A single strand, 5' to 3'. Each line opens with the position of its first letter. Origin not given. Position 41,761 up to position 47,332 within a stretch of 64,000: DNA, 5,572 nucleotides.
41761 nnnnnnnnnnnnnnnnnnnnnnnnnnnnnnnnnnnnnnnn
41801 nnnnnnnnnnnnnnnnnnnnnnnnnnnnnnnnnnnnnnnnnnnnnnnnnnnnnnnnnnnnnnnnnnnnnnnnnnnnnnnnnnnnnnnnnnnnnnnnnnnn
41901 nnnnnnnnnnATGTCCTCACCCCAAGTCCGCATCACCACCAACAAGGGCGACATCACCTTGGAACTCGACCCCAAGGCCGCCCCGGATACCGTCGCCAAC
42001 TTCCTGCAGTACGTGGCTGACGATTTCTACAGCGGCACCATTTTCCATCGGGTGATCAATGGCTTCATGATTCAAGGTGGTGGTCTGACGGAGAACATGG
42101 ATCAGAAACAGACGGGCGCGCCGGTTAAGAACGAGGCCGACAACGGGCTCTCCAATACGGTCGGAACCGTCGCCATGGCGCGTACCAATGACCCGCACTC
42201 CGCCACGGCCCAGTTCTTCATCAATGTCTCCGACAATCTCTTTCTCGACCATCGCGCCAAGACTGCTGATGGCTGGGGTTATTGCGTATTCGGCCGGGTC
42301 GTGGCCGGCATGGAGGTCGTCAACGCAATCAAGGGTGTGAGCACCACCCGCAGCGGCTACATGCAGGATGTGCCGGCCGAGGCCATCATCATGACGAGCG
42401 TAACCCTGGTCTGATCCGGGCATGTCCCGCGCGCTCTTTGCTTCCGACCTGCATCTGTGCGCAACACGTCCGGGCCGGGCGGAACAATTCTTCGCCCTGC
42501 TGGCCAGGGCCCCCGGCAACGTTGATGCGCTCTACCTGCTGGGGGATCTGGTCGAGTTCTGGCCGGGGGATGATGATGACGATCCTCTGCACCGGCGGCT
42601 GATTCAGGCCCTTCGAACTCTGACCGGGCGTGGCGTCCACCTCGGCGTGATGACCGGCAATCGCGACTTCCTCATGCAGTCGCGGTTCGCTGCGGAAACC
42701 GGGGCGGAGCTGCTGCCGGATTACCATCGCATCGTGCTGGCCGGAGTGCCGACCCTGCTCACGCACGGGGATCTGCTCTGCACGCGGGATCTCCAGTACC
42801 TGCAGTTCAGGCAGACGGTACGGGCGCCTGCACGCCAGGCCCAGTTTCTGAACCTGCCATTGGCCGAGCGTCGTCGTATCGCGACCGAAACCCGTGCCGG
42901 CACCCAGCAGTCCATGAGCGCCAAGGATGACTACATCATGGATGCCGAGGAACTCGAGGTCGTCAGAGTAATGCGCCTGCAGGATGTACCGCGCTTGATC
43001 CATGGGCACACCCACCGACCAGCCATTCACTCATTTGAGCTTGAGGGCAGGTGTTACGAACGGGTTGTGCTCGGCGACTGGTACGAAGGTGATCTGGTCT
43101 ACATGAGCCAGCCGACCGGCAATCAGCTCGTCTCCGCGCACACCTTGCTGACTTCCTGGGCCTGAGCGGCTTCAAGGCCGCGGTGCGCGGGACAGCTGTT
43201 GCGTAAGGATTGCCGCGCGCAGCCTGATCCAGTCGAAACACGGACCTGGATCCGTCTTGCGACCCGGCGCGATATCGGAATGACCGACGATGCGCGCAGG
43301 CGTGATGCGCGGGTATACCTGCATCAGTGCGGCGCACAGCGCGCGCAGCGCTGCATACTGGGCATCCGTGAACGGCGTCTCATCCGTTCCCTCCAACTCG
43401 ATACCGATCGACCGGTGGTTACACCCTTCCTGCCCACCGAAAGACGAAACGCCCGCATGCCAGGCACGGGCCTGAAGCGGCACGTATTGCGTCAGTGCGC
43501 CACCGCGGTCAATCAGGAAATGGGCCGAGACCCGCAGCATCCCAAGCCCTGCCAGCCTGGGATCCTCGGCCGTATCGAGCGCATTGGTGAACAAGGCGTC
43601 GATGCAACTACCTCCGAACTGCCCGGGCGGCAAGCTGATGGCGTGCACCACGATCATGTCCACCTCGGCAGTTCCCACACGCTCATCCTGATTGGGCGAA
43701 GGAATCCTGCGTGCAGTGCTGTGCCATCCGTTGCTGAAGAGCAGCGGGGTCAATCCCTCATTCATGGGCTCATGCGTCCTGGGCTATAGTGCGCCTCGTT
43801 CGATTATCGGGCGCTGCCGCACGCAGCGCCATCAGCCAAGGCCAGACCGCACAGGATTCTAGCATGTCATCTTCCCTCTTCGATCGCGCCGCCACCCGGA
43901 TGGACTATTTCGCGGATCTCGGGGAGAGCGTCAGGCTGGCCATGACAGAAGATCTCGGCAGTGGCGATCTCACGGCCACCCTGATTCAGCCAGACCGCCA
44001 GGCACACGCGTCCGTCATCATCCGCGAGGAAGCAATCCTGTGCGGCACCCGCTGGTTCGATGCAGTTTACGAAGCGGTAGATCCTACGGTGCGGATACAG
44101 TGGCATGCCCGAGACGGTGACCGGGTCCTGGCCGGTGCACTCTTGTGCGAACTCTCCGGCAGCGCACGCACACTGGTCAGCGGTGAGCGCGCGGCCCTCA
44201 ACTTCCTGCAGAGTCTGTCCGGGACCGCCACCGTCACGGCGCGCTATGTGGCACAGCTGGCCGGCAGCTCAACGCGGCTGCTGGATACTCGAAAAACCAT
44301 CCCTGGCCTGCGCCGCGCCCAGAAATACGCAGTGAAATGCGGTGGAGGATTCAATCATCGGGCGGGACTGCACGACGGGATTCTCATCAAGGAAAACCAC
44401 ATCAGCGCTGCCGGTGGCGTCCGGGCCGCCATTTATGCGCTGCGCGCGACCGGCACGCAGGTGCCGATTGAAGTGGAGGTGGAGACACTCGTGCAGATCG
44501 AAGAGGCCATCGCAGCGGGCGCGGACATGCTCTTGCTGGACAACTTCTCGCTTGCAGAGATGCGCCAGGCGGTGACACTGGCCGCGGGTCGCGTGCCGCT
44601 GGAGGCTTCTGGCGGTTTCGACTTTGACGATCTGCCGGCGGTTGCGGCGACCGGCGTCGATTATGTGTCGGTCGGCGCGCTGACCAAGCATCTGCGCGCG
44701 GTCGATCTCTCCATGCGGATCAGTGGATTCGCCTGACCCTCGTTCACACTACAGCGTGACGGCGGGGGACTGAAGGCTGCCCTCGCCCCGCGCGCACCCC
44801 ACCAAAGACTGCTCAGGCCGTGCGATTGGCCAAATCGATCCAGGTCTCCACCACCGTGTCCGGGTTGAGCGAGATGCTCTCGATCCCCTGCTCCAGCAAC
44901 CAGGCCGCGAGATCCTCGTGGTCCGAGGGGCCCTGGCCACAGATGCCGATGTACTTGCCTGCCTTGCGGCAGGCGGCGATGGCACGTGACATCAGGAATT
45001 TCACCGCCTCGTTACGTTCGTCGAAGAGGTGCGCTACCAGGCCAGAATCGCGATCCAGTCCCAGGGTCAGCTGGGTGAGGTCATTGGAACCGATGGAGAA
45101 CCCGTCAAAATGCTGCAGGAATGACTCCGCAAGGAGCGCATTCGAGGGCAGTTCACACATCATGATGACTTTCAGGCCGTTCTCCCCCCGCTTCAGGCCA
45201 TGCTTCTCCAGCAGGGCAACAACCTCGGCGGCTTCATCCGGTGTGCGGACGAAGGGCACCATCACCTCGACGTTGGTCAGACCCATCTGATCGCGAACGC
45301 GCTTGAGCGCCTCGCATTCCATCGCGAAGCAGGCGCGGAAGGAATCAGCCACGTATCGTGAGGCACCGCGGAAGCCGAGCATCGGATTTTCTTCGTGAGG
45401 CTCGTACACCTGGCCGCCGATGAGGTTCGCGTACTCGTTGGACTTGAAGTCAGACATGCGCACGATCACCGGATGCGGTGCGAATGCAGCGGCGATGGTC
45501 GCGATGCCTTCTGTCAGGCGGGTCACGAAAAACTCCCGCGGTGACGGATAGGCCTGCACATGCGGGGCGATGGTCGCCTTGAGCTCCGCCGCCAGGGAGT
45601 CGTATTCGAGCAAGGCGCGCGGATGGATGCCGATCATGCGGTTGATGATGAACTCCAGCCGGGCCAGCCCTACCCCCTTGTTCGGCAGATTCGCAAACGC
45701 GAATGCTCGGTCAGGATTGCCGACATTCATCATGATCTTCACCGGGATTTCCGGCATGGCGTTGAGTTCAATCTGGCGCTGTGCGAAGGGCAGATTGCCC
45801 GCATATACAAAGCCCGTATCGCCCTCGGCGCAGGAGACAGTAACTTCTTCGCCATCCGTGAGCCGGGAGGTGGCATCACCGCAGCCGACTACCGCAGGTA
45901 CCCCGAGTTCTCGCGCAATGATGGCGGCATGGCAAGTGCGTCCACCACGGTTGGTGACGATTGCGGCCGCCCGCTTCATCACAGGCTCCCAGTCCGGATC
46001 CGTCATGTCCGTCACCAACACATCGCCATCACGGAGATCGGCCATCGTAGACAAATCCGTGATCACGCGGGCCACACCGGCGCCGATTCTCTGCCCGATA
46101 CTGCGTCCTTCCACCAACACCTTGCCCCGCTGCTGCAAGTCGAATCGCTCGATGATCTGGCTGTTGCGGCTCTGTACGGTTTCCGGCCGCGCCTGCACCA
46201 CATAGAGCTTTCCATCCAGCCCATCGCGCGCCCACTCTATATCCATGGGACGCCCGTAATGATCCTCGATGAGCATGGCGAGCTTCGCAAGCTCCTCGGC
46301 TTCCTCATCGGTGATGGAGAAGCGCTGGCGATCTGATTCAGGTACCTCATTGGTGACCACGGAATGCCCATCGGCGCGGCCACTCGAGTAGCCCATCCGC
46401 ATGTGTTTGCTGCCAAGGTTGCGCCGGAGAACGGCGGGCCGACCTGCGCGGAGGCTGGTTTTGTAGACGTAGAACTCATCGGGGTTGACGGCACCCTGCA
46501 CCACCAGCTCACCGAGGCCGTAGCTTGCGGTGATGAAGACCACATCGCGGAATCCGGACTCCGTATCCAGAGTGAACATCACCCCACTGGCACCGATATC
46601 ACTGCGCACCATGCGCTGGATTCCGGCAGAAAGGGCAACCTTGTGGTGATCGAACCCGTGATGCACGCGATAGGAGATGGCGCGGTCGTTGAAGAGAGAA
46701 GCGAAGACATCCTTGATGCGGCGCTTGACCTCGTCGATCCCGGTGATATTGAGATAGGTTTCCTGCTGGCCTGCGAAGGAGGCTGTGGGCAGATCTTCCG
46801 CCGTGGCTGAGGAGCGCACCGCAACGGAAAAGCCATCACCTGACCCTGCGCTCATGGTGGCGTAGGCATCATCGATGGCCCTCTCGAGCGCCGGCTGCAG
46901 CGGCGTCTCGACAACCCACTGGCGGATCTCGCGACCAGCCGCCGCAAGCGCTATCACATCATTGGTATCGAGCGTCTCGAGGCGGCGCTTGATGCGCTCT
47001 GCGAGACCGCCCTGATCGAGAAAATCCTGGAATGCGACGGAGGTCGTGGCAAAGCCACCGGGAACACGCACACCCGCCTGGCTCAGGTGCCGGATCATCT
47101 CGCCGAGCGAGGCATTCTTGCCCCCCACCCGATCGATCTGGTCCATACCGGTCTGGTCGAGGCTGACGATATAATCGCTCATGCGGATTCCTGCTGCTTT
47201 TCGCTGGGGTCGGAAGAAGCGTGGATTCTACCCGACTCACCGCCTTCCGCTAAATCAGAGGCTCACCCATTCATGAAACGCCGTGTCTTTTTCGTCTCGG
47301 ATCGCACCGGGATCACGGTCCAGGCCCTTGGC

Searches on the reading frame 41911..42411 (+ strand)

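Call 26: search_protein_families(library=pfam, proteins=[window:41911-42411:+], max_evalue=0.00001)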
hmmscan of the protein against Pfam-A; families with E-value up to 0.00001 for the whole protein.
window:41911-42411:+ (167 aa): 1 family
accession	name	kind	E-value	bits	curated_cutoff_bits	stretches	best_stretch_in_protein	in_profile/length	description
PF00160.26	Pro_isomerase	-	2.1e-46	158.5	21.7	1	6-164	2-157/159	Cyclophilin type peptidyl-prolyl cis-trans isomerase/CLD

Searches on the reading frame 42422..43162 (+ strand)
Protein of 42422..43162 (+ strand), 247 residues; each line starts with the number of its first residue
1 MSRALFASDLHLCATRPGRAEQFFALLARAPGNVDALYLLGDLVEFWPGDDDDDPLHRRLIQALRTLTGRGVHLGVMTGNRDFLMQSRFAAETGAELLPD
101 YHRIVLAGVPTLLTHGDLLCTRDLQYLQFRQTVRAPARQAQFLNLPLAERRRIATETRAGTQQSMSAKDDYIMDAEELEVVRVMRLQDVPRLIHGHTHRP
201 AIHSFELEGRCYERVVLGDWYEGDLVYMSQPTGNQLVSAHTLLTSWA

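Call 26: search_protein_families(library=pfam, proteins=[window:42422-43162:+], max_evalue=0.00001)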
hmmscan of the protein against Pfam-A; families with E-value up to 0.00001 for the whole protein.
window:42422-43162:+ (247 aa): 1 family
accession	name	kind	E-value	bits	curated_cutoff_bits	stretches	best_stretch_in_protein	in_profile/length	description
PF00149.33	Metallophos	-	2.1e-06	28.8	21.5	1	3-200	2-191/191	Calcineurin-like phosphoesterase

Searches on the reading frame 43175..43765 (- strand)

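Call 26: search_protein_families(library=pfam, proteins=[window:43175-43765:-], max_evalue=0.00001)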
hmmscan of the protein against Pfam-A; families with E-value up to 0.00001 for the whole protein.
window:43175-43765:- (197 aa): 1 family
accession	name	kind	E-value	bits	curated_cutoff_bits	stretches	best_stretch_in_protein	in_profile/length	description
PF01510.30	Amidase_2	-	7.9e-36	123.7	26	1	33-175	3-131/131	N-acetylmuramoyl-L-alanine amidase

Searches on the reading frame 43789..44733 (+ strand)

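Call 26: search_protein_families(library=pfam, proteins=[window:43789-44733:+], max_evalue=0.00001)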
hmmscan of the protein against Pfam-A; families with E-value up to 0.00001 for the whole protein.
window:43789-44733:+ (315 aa): 2 families
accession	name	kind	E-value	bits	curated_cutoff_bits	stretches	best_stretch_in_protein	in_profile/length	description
PF01729.25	QRPTase_C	-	7.9e-52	175.8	23.1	1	147-310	2-169/169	Quinolinate phosphoribosyl transferase, C-terminal domain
PF02749.22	QRPTase_N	-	4.8e-19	68.8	27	1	60-144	1-82/82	Quinolinate phosphoribosyl transferase, N-terminal domain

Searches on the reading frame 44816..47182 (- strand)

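Call 26: search_protein_families(library=pfam, proteins=[window:44816-47182:-], max_evalue=0.00001)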
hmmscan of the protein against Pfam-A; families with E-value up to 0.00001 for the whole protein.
window:44816-47182:- (789 aa): 3 families
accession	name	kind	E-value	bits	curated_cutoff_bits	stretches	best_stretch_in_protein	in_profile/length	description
PF01326.24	PPDK_N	-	3e-123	411.7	27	1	17-342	2-317/328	Pyruvate phosphate dikinase, AMP/ATP-binding domain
PF02896.24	PEP-utilizers_C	-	7.5e-60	203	22.8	1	473-784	12-288/293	PEP-utilising enzyme, PEP-binding domain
PF00391.29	PEP-utilizers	-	1.2e-28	98.9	23.1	1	384-454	2-72/72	PEP-utilising enzyme, mobile domain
